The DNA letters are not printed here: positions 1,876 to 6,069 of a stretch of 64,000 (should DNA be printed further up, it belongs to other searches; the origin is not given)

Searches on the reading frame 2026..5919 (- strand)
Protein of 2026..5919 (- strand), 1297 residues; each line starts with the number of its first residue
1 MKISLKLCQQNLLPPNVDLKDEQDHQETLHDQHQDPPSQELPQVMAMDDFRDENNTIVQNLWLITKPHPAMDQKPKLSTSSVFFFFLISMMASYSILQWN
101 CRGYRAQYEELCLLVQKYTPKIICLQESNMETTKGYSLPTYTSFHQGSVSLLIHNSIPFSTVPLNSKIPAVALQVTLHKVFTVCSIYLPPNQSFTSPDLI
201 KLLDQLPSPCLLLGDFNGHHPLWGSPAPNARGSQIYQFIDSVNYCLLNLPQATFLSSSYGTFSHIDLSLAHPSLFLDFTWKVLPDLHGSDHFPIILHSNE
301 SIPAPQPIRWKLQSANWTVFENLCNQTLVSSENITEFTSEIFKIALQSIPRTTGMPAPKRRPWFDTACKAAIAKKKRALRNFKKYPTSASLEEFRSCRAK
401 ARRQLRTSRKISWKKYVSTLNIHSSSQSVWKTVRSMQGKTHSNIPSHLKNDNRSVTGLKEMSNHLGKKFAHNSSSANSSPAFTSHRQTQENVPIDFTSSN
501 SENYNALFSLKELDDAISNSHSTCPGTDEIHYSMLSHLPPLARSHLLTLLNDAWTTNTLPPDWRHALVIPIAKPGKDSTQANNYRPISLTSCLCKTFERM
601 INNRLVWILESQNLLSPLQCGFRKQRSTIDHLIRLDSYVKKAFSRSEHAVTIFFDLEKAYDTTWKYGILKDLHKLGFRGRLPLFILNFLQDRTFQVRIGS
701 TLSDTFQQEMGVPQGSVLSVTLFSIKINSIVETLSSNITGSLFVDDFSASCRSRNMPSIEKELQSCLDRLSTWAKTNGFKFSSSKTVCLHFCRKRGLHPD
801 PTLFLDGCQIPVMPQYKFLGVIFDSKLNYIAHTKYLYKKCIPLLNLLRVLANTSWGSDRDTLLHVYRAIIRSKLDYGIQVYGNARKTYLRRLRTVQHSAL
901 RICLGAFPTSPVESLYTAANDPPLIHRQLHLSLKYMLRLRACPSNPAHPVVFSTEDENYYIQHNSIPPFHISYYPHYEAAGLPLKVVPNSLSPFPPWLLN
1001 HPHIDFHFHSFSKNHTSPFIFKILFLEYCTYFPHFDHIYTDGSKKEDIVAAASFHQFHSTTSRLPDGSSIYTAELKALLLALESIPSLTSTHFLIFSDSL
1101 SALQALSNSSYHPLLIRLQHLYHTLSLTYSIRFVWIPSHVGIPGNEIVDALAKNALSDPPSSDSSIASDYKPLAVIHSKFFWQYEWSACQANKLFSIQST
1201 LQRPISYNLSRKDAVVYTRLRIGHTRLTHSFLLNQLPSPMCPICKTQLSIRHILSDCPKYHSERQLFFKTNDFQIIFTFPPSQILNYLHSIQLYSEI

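Call 39: search_protein_families(library=pfam, proteins=[window:2026-5919:-], max_evalue=0.001)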
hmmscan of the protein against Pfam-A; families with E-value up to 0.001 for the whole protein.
window:2026-5919:- (1297 aa): 5 families
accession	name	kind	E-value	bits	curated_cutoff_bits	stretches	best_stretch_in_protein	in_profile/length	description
PF00078.32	RVT_1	-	3.7e-34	118.7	29.6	1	573-822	3-204/205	Reverse transcriptase (RNA-dependent DNA polymerase)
PF14529.12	Exo_endo_phos_2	-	2.9e-22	79.2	27.4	1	182-295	2-117/117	Endonuclease-reverse transcriptase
PF03372.29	Exo_endo_phos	-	1.6e-10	41.6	24.5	1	97-291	1-225/225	Endonuclease/Exonuclease/phosphatase family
PF00075.30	RNase_H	-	2.6e-10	41.1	25.8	1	1038-1156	6-140/141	RNase H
PF13456.12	RVT_3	-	0.00027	21.3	21.6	1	1061-1154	31-122/123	Reverse transcriptase-like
